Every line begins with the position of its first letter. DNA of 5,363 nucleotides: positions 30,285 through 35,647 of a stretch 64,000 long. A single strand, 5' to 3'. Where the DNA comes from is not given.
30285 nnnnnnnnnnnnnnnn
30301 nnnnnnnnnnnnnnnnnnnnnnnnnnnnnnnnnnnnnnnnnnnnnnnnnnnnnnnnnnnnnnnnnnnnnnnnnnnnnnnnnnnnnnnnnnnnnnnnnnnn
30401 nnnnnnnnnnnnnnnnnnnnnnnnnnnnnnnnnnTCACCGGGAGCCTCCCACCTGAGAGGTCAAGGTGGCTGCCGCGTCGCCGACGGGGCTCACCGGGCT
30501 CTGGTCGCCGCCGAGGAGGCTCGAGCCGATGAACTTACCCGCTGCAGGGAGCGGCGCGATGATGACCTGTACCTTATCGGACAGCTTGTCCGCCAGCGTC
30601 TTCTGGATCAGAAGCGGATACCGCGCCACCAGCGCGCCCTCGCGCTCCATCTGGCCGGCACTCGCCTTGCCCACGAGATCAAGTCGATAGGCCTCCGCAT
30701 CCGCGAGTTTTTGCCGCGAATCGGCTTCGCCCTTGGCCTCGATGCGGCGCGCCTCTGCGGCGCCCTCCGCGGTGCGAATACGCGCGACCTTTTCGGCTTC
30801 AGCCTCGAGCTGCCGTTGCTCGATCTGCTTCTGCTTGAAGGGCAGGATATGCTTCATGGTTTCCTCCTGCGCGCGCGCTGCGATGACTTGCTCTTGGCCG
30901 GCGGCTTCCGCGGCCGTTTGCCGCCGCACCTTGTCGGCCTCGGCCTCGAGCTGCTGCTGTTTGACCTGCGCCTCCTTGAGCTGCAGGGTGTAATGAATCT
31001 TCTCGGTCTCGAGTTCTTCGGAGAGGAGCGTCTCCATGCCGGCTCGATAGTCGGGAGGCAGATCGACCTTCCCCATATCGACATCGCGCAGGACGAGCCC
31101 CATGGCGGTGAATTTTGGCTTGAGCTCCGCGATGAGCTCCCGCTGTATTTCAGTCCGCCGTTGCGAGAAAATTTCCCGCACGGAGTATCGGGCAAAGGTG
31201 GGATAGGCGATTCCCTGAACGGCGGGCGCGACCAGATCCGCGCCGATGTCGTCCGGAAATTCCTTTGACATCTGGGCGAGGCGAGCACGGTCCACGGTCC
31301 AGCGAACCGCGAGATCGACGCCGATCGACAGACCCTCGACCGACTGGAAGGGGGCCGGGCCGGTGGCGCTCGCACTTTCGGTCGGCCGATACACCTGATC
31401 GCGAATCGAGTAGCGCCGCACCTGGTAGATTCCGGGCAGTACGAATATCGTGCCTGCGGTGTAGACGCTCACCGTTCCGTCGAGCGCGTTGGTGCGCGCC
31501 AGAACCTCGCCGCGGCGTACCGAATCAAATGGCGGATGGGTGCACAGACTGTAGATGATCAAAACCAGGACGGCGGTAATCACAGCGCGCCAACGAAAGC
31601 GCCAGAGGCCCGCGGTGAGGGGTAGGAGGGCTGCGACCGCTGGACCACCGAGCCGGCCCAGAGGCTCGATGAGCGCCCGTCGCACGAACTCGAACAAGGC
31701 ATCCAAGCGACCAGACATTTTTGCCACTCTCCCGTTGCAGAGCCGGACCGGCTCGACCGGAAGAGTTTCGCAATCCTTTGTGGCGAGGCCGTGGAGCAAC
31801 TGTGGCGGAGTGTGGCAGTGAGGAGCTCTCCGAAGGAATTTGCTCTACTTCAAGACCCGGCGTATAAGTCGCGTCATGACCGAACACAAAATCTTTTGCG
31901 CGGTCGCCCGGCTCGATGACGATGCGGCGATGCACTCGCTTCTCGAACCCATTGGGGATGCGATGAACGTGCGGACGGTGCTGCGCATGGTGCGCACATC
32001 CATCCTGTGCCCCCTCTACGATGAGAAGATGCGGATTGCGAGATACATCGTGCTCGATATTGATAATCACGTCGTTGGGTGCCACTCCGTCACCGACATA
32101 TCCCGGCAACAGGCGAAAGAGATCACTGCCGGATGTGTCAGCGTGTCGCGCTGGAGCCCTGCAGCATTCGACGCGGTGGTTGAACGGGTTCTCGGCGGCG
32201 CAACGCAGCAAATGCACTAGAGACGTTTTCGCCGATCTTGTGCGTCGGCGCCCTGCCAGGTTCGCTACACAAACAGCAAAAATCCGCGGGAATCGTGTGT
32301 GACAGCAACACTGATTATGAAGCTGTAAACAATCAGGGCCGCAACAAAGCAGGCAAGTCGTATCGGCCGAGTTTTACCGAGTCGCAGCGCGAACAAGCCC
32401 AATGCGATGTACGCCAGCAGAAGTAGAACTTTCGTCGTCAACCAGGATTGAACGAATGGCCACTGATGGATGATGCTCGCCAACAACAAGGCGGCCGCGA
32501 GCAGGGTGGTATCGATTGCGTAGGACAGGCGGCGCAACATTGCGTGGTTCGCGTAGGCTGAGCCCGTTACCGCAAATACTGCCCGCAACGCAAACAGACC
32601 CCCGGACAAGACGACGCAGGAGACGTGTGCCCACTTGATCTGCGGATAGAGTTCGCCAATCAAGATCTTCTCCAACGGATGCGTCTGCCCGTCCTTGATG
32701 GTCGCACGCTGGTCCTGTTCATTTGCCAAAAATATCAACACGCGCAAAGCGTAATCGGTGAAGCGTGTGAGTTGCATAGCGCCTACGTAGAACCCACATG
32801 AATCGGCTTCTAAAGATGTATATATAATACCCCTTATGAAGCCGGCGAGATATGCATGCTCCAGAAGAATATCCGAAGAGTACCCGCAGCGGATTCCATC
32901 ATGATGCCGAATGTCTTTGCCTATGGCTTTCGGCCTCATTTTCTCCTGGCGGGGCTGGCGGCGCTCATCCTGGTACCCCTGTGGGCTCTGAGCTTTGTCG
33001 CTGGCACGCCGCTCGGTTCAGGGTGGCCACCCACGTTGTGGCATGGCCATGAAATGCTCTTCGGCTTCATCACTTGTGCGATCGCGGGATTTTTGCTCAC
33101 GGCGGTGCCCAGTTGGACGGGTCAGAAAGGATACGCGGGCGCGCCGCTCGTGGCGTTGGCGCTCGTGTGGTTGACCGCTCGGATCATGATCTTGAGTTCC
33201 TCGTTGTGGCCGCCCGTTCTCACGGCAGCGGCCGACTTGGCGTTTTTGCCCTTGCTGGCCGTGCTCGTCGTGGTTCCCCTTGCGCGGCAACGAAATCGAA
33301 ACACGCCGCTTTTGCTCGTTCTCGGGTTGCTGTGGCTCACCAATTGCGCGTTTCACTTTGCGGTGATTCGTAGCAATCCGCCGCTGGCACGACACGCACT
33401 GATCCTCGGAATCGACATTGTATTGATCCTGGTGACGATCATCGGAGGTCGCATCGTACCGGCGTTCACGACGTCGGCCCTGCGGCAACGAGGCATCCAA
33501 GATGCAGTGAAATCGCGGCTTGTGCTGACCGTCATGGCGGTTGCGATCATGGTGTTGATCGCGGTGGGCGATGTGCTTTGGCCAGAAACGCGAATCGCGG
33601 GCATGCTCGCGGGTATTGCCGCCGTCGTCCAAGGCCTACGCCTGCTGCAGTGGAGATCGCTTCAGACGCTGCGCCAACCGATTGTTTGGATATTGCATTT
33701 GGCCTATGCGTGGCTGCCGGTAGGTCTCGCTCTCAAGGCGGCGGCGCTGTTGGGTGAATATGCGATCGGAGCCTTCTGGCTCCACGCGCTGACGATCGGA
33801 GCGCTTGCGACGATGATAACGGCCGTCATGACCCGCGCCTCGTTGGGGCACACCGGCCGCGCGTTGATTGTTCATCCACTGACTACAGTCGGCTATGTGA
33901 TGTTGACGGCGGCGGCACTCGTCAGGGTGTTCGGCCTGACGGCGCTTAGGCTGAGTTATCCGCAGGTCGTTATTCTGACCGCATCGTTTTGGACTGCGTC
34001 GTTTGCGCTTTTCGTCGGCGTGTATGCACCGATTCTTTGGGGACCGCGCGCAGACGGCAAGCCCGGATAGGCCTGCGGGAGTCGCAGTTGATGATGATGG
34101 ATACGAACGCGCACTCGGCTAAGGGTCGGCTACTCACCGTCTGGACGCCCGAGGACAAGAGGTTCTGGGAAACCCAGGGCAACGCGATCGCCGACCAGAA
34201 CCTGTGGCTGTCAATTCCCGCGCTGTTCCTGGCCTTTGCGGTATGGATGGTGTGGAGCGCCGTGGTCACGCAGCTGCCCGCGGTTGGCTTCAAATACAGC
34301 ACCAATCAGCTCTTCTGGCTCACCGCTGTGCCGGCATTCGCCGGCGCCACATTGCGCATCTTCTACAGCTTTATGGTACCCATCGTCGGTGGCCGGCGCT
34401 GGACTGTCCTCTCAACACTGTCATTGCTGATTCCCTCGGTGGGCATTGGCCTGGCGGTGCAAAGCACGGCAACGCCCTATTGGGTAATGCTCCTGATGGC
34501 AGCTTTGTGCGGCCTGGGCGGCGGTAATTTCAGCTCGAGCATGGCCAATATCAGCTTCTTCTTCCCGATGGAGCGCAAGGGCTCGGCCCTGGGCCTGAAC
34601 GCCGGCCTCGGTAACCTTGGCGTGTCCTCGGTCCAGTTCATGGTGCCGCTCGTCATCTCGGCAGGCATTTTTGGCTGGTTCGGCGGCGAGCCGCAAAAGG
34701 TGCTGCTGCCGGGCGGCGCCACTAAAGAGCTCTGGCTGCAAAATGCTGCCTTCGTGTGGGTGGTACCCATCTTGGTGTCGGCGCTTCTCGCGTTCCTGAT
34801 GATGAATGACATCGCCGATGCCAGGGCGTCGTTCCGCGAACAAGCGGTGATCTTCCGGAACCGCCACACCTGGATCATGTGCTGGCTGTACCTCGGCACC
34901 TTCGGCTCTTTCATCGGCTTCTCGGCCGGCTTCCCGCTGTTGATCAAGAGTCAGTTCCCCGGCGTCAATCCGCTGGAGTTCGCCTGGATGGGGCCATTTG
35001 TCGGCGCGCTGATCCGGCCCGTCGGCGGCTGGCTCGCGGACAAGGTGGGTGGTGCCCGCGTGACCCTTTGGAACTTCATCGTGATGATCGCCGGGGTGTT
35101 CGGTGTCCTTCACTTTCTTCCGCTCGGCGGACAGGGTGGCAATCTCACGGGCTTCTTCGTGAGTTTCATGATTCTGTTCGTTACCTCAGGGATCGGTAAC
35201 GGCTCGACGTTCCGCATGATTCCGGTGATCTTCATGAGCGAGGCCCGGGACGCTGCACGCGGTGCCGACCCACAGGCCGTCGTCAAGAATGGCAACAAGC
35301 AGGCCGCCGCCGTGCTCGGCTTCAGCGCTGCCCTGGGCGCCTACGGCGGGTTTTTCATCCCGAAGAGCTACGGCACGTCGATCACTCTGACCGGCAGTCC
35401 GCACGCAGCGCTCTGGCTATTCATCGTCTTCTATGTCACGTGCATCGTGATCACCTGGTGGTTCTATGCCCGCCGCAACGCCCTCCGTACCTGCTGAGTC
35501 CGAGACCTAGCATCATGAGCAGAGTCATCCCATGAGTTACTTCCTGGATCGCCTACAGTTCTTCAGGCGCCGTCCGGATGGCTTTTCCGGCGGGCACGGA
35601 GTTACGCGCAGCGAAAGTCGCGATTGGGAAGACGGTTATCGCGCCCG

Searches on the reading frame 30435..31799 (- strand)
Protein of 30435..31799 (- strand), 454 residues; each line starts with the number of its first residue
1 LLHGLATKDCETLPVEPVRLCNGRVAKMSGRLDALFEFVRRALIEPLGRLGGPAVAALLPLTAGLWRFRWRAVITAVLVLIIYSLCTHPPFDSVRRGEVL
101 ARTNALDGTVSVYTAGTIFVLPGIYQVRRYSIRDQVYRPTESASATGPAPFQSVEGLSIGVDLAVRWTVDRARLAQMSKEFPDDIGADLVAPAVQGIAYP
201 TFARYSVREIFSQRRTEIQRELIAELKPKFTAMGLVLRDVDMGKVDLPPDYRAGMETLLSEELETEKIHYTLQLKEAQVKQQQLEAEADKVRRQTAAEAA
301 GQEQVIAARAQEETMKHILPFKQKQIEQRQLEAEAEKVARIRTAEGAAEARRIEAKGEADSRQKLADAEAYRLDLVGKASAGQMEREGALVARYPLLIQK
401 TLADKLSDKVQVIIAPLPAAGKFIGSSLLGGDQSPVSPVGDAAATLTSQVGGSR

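Call 58: search_protein_families(library=pfam, proteins=[window:30435-31799:-], max_evalue=0.00001)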
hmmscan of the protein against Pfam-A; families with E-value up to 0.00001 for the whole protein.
window:30435-31799:- (454 aa): 1 family
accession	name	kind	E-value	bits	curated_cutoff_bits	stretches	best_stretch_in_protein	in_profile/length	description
PF01145.31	Band_7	-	1e-15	58.7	23.6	1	94-286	3-174/176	SPFH domain / Band 7 family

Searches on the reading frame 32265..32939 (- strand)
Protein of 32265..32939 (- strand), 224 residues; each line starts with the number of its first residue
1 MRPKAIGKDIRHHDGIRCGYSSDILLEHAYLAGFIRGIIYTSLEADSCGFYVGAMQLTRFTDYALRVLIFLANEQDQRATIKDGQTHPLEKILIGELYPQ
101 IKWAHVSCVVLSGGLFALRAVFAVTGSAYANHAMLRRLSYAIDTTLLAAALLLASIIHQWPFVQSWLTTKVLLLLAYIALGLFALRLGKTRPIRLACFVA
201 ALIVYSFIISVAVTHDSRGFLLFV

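Call 58: search_protein_families(library=pfam, proteins=[window:32265-32939:-], max_evalue=0.00001)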
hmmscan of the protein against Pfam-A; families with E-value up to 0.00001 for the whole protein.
window:32265-32939:- (224 aa): 1 family
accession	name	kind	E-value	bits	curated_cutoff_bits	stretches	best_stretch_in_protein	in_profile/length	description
PF04247.17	SirB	-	4.6e-33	114.3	30.9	1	98-216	1-119/120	Invasion gene expression up-regulator, SirB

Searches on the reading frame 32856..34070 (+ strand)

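Call 58: search_protein_families(library=pfam, proteins=[window:32856-34070:+], max_evalue=0.00001)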
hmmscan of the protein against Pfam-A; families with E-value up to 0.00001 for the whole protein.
window:32856-34070:+ (404 aa): 1 family
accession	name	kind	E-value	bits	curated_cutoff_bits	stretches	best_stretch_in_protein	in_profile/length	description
PF05940.17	NnrS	-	6.6e-102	342.1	28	1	20-398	2-371/371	NnrS protein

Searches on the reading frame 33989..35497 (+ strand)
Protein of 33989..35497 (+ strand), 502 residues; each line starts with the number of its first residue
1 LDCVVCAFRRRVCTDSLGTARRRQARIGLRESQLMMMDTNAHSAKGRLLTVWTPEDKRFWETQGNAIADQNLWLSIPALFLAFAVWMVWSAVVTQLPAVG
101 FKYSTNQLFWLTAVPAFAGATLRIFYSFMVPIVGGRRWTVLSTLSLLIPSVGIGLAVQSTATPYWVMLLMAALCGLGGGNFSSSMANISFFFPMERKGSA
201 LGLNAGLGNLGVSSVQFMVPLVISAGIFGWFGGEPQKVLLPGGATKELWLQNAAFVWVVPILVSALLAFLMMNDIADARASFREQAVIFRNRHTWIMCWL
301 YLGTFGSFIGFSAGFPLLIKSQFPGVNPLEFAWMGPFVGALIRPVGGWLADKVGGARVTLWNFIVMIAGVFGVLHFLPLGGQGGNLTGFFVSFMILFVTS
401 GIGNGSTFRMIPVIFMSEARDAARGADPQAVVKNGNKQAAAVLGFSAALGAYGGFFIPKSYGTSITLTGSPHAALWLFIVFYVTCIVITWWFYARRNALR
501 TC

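Call 58: search_protein_families(library=pfam, proteins=[window:33989-35497:+], max_evalue=0.00001)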
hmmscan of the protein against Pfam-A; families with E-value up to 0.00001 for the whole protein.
window:33989-35497:+ (502 aa): 1 family
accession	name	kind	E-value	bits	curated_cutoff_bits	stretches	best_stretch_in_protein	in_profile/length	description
PF07690.21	MFS_1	-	4e-14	52.7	33.4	1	79-425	2-329/347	Major Facilitator Superfamily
